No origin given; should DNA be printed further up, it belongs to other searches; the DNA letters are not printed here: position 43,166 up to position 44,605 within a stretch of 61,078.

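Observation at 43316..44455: Mitochondrial-type monomeric phenylalanyl-tRNA synthetase in a bacterium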

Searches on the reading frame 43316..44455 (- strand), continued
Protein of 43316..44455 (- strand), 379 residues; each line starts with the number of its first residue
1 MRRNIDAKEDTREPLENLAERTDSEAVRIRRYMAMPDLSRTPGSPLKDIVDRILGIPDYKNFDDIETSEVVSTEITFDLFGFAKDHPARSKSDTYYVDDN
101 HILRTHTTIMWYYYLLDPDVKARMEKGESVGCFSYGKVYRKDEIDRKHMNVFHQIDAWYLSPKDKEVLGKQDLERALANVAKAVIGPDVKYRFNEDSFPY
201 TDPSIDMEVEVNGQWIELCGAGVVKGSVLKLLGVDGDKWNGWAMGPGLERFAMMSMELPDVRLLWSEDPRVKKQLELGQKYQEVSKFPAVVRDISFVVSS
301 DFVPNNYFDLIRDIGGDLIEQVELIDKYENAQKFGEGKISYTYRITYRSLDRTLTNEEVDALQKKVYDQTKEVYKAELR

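Call 22: find_related_loci(query=window:43316-44455:-, collection=genome_contigs, flank=10000)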
Query window:43316-44455:- (379 aa) in genome_contigs; peptide patterns used: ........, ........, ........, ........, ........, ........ (x = any residue, [..] = any of these).
204 stretches matched a pattern; 182 encode a relative of the query (tblastn E <= 1e-3); the best 80 are kept; 80 distinct loci.
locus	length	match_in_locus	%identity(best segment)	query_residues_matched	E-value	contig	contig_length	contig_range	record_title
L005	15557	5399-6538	82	1-379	0e+0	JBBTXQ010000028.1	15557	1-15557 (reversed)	MAG: Patescibacteria group bacterium isolate H51-bin105_1 H51_bin105_1_000000000028, whole genome shotgun sequence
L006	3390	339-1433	68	15-379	0e+0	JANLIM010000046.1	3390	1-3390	MAG: Candidatus Zambryskiibacteriota bacterium isolate S40-15 k99_89933, whole genome shotgun sequence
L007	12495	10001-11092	68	16-379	3e-178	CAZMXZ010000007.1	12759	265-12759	MAG TPA_asm: uncultured Candidatus Saccharibacteria bacterium isolate SRP193066_co2_429 genome assembly, contig: NODE_25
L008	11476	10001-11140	66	1-379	6e-177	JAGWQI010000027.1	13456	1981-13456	MAG: Patescibacteria group bacterium isolate REEB3 contig-150_5780, whole genome shotgun sequence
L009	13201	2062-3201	68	1-379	1e-176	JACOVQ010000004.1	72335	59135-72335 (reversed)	MAG: Candidatus Zambryskibacteria bacterium isolate NC_groundwater_104_Ag_S-0.1um_44_1351 S_p1_S3_170907_scaffold_496393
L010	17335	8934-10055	67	5-379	7e-176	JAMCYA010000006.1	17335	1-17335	MAG: Patescibacteria group bacterium isolate FK_Sedi_B_Bin.374 NODE_12005_length_17335_cov_3.66132, whole genome shotgun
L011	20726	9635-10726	69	16-379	2e-175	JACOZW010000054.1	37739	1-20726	MAG: Candidatus Yanofskybacteria bacterium isolate NC_groundwater_215_Ag_S-0.1um_42_10 S4_GD2017_2_S1_scaffold_2452, who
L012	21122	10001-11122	67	5-379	3e-175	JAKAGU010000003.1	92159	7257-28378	MAG: bacterium isolate WY2.bin63 NODE_325_length_92159_cov_1.813565, whole genome shotgun sequence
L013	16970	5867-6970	68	10-379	5e-175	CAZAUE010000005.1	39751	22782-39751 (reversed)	MAG TPA_asm: uncultured Candidatus Saccharibacteria bacterium isolate SRP050083_co1_186 genome assembly, contig: NODE_30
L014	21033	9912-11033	67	5-379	5e-175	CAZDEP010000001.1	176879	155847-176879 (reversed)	MAG TPA_asm: uncultured Candidatus Saccharibacteria bacterium isolate SRP278252_co1_682 genome assembly, contig: NODE_62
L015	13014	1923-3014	67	16-379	1e-174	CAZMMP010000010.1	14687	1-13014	MAG TPA_asm: uncultured Candidatus Saccharibacteria bacterium isolate SRP135725_co1_624 genome assembly, contig: NODE_54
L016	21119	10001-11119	66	4-379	3e-172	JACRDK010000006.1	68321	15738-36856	MAG: Candidatus Doudnabacteria bacterium isolate NC_groundwater_1670_Pr3_B-0.1um_42_13 SR-2_scaffold_141_800858, whole g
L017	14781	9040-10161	65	5-379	2e-171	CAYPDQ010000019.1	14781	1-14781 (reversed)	MAG TPA_asm: uncultured Candidatus Saccharibacteria bacterium isolate SRP093762_co1_57 genome assembly, contig: NODE_241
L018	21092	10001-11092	65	16-379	5e-171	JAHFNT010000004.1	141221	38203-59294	MAG: Candidatus Nomurabacteria bacterium isolate nzgw487 NODE_87_length_141222_cov_5.022537, whole genome shotgun sequen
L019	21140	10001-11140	65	1-379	1e-169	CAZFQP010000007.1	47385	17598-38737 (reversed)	MAG TPA_asm: uncultured Candidatus Saccharibacteria bacterium isolate SRP278252_co1_731 genome assembly, contig: NODE_99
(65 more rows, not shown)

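Call 31: search_protein_representatives(protein=window:43316-44455:-)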
Query: 379 residues. Proteins with E-value up to 0.001 (for the whole library): 9121; up to 1e-10: 1750; up to 1e-30: 208. The best 150 are listed.
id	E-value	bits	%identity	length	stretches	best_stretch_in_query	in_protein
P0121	4.2e-155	532.7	61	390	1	9-378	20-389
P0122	1.1e-100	353.7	56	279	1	11-274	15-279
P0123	9.9e-93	327.4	43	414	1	5-367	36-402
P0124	3.8e-89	315.6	50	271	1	110-378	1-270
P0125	1.5e-87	310.4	46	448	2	16-300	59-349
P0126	3.9e-79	282.7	44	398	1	14-313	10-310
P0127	9.7e-77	274.8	42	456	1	20-362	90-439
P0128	9.5e-70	251.8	56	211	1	16-212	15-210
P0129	6.1e-68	245.9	46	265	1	131-372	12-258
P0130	9.0e-67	242.0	46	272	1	49-299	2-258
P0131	9.8e-64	232.0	50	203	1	180-379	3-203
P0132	6.4e-62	226.0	64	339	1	211-379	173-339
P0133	1.1e-60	222.0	54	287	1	7-199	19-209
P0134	7.6e-56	206.0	41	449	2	147-379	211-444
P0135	1.7e-55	204.9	38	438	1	12-379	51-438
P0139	6.7e-54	199.7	45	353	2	171-371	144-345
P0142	1.2e-53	198.8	37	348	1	42-367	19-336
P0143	2.8e-53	197.6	40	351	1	30-366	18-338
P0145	6.0e-53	196.5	39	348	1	69-379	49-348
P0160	1.8e-50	188.3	38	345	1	44-378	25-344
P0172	4.7e-47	177.1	32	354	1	43-370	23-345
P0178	5.8e-46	173.5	38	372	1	68-367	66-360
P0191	4.1e-44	167.4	40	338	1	38-366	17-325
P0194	5.2e-44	167.1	34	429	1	37-372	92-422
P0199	1.1e-42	162.7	34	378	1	67-368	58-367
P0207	7.8e-42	159.9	38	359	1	45-367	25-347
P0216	7.1e-41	156.8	37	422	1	61-367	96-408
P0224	2.6e-40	154.9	36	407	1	57-369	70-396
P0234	3.3e-39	151.3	40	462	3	171-276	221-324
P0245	7.2e-38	146.9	35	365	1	65-369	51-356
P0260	1.4e-36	142.7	35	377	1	64-370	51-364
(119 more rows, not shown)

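Call 35: list_cluster_members(proteins=[P0121, P0123, P0125, P0127, P0135, P0142, P0143, P0145, P0160, P0172])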
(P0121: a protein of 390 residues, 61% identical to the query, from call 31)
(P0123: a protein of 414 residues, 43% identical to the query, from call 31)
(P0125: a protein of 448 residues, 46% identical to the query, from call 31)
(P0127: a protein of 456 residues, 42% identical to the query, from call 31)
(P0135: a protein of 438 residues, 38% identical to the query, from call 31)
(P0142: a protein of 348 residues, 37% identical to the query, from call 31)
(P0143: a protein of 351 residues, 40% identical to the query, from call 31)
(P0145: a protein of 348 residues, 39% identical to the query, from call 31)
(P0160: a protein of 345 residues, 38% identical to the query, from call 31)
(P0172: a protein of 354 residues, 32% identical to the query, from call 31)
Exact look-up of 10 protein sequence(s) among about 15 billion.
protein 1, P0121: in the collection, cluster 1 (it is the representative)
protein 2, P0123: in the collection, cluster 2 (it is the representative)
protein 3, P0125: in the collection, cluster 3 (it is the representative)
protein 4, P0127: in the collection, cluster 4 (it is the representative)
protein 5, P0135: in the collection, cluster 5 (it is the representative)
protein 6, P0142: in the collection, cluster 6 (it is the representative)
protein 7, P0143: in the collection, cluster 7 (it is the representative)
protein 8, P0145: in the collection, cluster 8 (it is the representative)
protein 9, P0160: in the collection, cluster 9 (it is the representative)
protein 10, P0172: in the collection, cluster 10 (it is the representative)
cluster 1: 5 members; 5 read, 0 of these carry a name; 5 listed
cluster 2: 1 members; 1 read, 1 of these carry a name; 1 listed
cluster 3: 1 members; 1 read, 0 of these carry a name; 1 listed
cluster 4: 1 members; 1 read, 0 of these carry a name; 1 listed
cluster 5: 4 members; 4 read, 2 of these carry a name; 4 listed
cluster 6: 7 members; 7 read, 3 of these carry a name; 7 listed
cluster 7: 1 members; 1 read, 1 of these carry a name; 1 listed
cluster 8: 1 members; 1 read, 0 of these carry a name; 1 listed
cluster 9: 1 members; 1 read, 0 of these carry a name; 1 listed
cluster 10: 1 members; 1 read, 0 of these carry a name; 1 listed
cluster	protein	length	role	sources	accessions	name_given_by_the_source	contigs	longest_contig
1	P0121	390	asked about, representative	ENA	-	-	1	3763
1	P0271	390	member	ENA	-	-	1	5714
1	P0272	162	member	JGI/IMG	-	-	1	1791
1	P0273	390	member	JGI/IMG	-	-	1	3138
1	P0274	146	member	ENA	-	-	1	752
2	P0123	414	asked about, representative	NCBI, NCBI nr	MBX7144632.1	MAG: hypothetical protein K1X79_09295 [Oligoflexia bacterium] | hypothetical protein [Oligoflexia bacterium]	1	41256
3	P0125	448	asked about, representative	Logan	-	-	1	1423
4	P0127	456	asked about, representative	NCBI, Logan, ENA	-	-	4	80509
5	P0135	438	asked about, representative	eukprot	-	TRINITY_DN11530_c0_g1_i2.p1 TRINITY_DN11530_c0_g1~~TRINITY_DN11530_c0_g1_i2.p1 ORF ...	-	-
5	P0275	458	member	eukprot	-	TRINITY_DN11530_c0_g1_i1.p1 TRINITY_DN11530_c0_g1~~TRINITY_DN11530_c0_g1_i1.p1 ORF ...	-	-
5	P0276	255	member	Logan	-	-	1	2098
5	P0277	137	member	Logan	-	-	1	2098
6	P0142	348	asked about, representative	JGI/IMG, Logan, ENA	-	phenylalanyl-tRNA synthetase alpha chain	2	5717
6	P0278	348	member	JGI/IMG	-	phenylalanyl-tRNA synthetase alpha chain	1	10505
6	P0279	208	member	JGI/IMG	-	phenylalanyl-tRNA synthetase alpha chain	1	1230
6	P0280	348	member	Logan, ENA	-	-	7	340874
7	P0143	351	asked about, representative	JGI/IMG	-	phenylalanyl-tRNA synthetase alpha chain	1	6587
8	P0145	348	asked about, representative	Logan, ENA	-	-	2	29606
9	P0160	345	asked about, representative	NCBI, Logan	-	-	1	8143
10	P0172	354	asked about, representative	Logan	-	-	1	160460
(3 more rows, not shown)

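Call 36: search_protein_families(library=ncbifam, proteins=[P0121, P0123, P0125, P0127, P0135, P0142, P0143, P0145, P0160, P0172], max_evalue=1e-20)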
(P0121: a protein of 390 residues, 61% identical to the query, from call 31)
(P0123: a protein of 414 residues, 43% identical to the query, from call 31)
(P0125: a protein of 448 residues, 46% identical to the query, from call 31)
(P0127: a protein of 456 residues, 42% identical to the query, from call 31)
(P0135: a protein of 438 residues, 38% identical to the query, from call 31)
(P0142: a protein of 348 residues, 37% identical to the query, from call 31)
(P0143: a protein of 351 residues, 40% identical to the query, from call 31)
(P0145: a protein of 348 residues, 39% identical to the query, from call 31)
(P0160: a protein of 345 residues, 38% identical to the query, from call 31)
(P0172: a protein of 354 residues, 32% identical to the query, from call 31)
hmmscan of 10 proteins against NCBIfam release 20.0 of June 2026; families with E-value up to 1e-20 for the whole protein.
P0121 (390 aa): 5 families
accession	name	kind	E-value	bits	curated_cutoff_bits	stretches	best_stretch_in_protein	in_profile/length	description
TIGR00469.1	pheS_mito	equivalog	1.7e-78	264.3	258.35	1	199-386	256-448/451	phenylalanine--tRNA ligase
NF051887.1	PheS_related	equivalog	2.6e-73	247.1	300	1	72-375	32-340/349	PheS-related mystery ligase SrmL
TIGR00468.1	pheS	equivalog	4.8e-50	170.6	237.45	1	57-286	74-322/324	phenylalanine--tRNA ligase subunit alpha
NF003210.0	PRK04172.1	equivalog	4.9e-40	137.8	350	1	112-287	332-492/496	phenylalanine--tRNA ligase subunit alpha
TIGR00472.1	pheT_bact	equivalog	6.3e-21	74.3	402.65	1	285-390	694-798/798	phenylalanine--tRNA ligase subunit beta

P0123 (414 aa): 4 families
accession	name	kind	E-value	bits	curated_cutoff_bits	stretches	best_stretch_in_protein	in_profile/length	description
NF051887.1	PheS_related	equivalog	3.6e-75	253.2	300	1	93-406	33-347/349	PheS-related mystery ligase SrmL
TIGR00469.1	pheS_mito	equivalog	6.4e-61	206.4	258.35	1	225-408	262-446/451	phenylalanine--tRNA ligase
TIGR00468.1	pheS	equivalog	1.9e-49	168.7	237.45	1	131-302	158-318/324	phenylalanine--tRNA ligase subunit alpha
NF003210.0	PRK04172.1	equivalog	3.9e-37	128.2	350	1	132-299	332-484/496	phenylalanine--tRNA ligase subunit alpha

P0125 (448 aa): 4 families
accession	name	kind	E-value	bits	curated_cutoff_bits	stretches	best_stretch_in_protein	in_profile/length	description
NF051887.1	PheS_related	equivalog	3.4e-65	220.4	300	1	85-440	11-347/349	PheS-related mystery ligase SrmL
TIGR00469.1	pheS_mito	equivalog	8.1e-53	179.7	258.35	1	219-436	235-440/451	phenylalanine--tRNA ligase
TIGR00468.1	pheS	equivalog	6.3e-41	140.7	237.45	1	75-322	60-320/324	phenylalanine--tRNA ligase subunit alpha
NF003210.0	PRK04172.1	equivalog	1.1e-28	100.3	350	1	149-319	331-486/496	phenylalanine--tRNA ligase subunit alpha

P0127 (456 aa): 4 families
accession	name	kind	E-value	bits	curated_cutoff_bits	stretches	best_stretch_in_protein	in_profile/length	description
NF051887.1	PheS_related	equivalog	9.4e-65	219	300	1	113-447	11-346/349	PheS-related mystery ligase SrmL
TIGR00469.1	pheS_mito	equivalog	6.9e-52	176.6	258.35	1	253-440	245-436/451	phenylalanine--tRNA ligase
TIGR00468.1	pheS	equivalog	3.5e-45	154.6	237.45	1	74-348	30-319/324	phenylalanine--tRNA ligase subunit alpha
NF003210.0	PRK04172.1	equivalog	2.9e-27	95.6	350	1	168-346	323-486/496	phenylalanine--tRNA ligase subunit alpha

P0135 (438 aa): 4 families
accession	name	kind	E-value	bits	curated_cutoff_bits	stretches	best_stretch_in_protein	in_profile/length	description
TIGR00469.1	pheS_mito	equivalog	1.4e-103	347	258.35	2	219-437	227-451/451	phenylalanine--tRNA ligase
NF051887.1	PheS_related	equivalog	4.2e-63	213.5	300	1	79-430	10-347/349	PheS-related mystery ligase SrmL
TIGR00468.1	pheS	equivalog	3.7e-44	151.3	237.45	1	80-323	71-322/324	phenylalanine--tRNA ligase subunit alpha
NF003210.0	PRK04172.1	equivalog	3e-25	89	350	1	139-322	332-490/496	phenylalanine--tRNA ligase subunit alpha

P0142 (348 aa): 4 families
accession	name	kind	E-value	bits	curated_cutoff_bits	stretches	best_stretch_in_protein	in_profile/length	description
TIGR00469.1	pheS_mito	equivalog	6.5e-92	308.5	258.35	2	163-345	259-449/451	phenylalanine--tRNA ligase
NF051887.1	PheS_related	equivalog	6.1e-69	232.7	300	1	19-341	10-348/349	PheS-related mystery ligase SrmL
TIGR00468.1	pheS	equivalog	1.7e-44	152.4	237.45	1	75-246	156-323/324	phenylalanine--tRNA ligase subunit alpha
NF003210.0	PRK04172.1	equivalog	2.5e-35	122.3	350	1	74-245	328-491/496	phenylalanine--tRNA ligase subunit alpha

P0143 (351 aa): 4 families
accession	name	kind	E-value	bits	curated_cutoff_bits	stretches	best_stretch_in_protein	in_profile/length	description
TIGR00469.1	pheS_mito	equivalog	3.6e-84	283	258.35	2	160-348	258-449/451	phenylalanine--tRNA ligase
NF051887.1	PheS_related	equivalog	2.1e-81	273.8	300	1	26-343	9-347/349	PheS-related mystery ligase SrmL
TIGR00468.1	pheS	equivalog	4.8e-53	180.5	237.45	1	85-243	157-322/324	phenylalanine--tRNA ligase subunit alpha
NF003210.0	PRK04172.1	equivalog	2.1e-43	148.9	350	1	85-242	330-490/496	phenylalanine--tRNA ligase subunit alpha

P0145 (348 aa): 4 families
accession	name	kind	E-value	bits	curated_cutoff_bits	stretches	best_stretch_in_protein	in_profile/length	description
TIGR00469.1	pheS_mito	equivalog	7.4e-87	291.9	258.35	2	161-345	258-449/451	phenylalanine--tRNA ligase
NF051887.1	PheS_related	equivalog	1.8e-57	195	300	1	18-337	9-344/349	PheS-related mystery ligase SrmL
TIGR00468.1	pheS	equivalog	1.3e-42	146.2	237.45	1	54-243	102-323/324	phenylalanine--tRNA ligase subunit alpha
NF003210.0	PRK04172.1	equivalog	3.6e-33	115.2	350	1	82-243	333-492/496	phenylalanine--tRNA ligase subunit alpha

P0160 (345 aa): 4 families
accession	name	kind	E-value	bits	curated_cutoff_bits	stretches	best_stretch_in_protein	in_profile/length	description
TIGR00469.1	pheS_mito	equivalog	1.5e-91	307.3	258.35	2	152-341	251-448/451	phenylalanine--tRNA ligase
NF051887.1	PheS_related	equivalog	1.2e-67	228.5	300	1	19-337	9-347/349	PheS-related mystery ligase SrmL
TIGR00468.1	pheS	equivalog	6.5e-48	163.6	237.45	1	36-243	84-323/324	phenylalanine--tRNA ligase subunit alpha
NF003210.0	PRK04172.1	equivalog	2.3e-34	119.1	350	1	80-243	332-492/496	phenylalanine--tRNA ligase subunit alpha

P0172 (354 aa): 4 families
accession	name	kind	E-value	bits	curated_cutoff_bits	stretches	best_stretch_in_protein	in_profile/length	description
TIGR00469.1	pheS_mito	equivalog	2e-78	264.1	258.35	2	167-343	254-441/451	phenylalanine--tRNA ligase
NF051887.1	PheS_related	equivalog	1.6e-74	251.2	300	1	23-346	11-347/349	PheS-related mystery ligase SrmL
TIGR00468.1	pheS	equivalog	1.6e-51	175.5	237.45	1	11-254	59-322/324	phenylalanine--tRNA ligase subunit alpha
NF003210.0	PRK04172.1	equivalog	1.1e-32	113.6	350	1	80-254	330-491/496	phenylalanine--tRNA ligase subunit alpha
